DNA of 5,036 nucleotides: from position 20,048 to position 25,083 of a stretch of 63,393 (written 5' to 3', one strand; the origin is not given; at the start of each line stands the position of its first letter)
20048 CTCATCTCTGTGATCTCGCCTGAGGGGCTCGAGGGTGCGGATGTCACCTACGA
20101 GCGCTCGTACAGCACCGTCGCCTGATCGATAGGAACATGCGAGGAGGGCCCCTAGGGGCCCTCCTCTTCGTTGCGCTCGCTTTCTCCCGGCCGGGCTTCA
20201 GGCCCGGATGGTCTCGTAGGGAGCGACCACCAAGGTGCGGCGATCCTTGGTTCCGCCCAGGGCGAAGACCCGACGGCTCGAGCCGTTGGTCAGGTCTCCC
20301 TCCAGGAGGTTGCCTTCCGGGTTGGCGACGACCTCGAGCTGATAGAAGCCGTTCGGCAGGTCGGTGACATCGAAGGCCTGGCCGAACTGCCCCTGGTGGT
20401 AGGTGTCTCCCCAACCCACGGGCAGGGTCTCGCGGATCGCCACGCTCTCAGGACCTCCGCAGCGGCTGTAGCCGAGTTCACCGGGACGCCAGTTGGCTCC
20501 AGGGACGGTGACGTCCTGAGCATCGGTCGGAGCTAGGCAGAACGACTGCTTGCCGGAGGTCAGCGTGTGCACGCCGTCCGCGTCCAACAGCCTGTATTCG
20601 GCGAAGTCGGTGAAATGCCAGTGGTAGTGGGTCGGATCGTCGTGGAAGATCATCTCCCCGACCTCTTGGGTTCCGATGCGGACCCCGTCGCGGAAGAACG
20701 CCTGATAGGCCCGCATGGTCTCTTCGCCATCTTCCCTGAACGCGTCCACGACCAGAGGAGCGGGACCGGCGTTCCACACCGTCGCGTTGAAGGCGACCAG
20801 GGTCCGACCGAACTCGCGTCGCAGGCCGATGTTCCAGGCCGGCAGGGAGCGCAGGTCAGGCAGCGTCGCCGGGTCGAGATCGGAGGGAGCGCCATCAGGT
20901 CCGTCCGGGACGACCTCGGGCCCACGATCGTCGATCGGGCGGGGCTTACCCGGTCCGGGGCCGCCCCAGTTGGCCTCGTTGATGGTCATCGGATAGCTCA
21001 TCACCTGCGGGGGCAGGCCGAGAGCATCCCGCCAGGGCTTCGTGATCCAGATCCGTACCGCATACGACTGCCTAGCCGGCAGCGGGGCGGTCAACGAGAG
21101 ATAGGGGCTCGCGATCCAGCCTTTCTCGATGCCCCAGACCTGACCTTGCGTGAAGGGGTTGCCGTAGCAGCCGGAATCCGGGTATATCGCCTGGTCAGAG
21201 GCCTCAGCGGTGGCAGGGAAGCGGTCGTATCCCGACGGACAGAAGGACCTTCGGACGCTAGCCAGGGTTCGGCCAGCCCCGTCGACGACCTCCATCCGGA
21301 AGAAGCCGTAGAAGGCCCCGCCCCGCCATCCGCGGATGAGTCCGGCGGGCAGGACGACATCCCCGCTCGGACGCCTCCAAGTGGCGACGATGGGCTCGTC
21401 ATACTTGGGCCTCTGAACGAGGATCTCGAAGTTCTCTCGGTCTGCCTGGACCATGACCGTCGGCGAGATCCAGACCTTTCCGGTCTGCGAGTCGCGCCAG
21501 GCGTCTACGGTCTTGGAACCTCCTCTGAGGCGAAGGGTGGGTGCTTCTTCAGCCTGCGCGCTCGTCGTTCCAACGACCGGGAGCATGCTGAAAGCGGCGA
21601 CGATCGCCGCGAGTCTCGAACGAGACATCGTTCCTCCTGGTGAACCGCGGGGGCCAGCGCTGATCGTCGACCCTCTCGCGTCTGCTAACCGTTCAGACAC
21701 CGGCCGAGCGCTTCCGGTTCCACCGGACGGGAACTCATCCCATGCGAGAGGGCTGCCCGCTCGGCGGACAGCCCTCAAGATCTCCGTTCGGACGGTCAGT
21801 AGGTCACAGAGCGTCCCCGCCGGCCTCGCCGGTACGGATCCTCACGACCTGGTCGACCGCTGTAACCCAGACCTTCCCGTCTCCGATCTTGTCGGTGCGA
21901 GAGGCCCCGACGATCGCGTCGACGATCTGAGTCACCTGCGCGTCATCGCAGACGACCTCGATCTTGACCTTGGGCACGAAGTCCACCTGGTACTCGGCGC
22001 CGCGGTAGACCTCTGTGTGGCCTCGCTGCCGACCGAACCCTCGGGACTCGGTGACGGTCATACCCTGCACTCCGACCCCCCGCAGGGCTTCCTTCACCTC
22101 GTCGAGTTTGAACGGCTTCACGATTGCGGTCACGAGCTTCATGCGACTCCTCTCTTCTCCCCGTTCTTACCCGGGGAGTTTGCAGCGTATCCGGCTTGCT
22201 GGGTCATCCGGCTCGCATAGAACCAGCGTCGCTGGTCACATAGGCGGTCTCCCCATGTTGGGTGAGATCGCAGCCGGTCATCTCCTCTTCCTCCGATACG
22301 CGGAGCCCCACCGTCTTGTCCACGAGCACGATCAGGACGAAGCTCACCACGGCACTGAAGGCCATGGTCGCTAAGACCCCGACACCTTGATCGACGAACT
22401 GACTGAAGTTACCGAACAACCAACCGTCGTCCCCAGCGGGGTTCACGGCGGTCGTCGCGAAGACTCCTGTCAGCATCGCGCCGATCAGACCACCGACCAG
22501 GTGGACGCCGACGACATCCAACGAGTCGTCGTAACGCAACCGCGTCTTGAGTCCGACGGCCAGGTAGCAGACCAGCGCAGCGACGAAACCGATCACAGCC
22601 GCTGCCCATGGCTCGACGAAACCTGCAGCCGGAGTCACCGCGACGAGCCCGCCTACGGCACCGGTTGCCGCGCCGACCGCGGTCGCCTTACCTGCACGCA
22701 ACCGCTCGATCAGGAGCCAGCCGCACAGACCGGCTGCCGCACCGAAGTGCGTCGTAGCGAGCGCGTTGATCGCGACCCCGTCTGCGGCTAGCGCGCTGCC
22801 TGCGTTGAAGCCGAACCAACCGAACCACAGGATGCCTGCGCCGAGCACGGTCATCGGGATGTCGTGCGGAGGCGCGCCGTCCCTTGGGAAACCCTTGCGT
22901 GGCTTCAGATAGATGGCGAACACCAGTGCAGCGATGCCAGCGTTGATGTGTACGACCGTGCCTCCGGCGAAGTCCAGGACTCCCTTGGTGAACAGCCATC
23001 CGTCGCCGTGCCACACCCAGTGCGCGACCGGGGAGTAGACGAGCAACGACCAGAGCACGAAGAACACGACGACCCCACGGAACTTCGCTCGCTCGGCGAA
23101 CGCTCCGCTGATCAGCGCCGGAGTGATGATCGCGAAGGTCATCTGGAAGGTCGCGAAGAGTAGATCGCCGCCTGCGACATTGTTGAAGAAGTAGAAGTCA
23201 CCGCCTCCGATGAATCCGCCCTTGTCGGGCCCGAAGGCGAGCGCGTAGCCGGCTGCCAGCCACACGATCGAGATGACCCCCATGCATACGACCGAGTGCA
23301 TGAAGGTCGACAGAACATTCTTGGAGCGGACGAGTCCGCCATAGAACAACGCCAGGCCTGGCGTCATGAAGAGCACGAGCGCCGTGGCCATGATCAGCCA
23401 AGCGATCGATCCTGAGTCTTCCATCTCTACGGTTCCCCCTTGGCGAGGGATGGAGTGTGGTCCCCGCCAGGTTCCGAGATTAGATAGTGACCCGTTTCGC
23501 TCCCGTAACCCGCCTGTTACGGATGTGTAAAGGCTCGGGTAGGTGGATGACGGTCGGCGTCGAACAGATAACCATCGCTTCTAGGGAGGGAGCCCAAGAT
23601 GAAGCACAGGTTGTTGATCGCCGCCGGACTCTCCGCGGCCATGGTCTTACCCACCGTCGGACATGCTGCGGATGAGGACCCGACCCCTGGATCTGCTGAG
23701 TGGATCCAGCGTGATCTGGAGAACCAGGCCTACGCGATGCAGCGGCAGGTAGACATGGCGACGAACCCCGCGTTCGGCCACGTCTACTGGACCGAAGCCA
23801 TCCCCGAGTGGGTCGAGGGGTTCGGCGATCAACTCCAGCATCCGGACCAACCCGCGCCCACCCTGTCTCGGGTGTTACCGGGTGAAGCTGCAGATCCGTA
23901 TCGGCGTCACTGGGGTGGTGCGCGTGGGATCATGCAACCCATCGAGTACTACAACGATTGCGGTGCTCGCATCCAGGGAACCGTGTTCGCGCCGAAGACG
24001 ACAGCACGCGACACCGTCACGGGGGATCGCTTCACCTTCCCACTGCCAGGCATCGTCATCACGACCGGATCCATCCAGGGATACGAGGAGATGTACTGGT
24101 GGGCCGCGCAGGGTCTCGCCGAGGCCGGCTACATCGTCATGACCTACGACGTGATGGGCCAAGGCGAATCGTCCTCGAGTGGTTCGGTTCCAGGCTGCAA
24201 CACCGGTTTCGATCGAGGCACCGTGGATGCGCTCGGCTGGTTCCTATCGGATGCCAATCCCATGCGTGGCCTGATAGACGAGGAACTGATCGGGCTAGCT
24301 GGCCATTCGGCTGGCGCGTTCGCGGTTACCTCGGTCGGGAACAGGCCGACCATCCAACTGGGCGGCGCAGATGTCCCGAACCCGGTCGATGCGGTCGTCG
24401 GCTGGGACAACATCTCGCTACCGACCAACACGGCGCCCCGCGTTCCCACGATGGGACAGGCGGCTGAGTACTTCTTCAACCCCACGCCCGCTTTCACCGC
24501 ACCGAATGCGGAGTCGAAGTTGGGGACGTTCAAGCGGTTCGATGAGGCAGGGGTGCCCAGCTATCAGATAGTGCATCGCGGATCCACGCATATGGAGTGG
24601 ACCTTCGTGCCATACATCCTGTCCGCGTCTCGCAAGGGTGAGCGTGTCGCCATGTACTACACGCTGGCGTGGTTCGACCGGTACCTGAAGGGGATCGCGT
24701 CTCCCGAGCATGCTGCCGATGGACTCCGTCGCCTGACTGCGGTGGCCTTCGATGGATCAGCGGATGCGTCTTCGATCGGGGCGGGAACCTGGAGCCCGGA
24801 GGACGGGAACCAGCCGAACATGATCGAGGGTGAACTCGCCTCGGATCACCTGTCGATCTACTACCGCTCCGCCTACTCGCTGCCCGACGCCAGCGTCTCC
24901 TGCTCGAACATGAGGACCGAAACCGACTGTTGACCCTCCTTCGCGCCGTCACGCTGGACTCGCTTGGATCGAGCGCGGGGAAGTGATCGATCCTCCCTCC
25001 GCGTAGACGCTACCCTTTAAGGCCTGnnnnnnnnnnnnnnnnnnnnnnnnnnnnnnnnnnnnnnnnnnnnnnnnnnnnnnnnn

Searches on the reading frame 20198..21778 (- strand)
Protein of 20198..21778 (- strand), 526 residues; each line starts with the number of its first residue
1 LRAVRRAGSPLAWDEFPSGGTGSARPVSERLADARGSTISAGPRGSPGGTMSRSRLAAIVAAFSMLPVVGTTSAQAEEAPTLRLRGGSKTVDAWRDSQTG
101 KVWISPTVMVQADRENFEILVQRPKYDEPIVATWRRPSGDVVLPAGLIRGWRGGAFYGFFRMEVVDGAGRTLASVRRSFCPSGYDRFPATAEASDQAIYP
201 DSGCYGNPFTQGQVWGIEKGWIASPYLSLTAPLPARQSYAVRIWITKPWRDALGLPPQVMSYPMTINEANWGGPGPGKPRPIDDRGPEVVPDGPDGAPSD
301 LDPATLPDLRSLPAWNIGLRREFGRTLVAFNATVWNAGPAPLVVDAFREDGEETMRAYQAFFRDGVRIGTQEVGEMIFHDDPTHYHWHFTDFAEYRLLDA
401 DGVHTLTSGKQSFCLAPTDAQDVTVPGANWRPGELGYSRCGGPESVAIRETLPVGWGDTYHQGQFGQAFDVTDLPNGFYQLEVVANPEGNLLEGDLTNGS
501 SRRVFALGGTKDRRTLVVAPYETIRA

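Call 58: search_protein_families(library=pfam, proteins=[window:20198-21778:-], max_evalue=0.001)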
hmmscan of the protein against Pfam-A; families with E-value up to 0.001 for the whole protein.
window:20198-21778:- (526 aa): 1 family
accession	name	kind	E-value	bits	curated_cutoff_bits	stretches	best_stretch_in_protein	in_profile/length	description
PF01186.22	Lysyl_oxidase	-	8.9e-09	35.7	20.4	1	377-501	79-188/204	Lysyl oxidase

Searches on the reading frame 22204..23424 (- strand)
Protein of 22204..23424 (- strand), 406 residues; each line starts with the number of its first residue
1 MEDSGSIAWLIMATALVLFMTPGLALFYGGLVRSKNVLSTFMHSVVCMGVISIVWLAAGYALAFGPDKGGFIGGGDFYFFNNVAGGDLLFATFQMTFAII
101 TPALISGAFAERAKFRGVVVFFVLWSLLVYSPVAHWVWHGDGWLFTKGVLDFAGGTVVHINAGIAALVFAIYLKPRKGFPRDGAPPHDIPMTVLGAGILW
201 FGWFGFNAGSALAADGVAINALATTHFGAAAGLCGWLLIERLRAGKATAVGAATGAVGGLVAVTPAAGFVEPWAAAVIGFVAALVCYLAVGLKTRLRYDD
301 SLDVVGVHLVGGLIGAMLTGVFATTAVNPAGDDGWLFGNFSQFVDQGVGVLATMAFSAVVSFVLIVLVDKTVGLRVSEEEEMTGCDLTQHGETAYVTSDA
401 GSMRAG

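Call 58: search_protein_families(library=pfam, proteins=[window:22204-23424:-], max_evalue=0.001)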
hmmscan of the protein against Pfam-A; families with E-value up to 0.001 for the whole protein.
window:22204-23424:- (406 aa): 1 family
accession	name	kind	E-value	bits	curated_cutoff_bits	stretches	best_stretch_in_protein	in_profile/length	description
PF00909.26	Ammonium_transp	-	2.1e-126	422.3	23.2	1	8-395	1-399/399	Ammonium Transporter Family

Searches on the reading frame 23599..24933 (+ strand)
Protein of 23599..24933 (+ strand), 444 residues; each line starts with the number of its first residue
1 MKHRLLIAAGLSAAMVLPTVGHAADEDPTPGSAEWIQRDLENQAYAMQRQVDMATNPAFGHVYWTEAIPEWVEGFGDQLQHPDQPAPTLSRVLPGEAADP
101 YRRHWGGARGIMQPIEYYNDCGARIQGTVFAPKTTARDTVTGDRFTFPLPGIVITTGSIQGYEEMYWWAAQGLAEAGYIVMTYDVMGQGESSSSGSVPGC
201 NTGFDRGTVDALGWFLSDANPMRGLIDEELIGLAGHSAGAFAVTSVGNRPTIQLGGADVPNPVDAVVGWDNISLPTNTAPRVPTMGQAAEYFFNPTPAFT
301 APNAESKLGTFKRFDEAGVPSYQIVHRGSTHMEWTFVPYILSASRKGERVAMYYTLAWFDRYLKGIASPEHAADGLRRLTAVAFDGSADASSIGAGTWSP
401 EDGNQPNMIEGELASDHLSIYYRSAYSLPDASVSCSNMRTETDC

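Call 58: search_protein_families(library=pfam, proteins=[window:23599-24933:+], max_evalue=0.001)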
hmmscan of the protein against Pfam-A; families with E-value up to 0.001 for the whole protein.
window:23599-24933:+ (444 aa): 2 families
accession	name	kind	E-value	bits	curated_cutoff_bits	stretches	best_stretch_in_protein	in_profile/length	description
PF00561.26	Abhydrolase_1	-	0.00013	22.1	25.8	1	167-275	16-103/245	alpha/beta hydrolase fold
PF12146.15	Hydrolase_4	-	0.00032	20.5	27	1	166-250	20-97/239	Serine aminopeptidase, S33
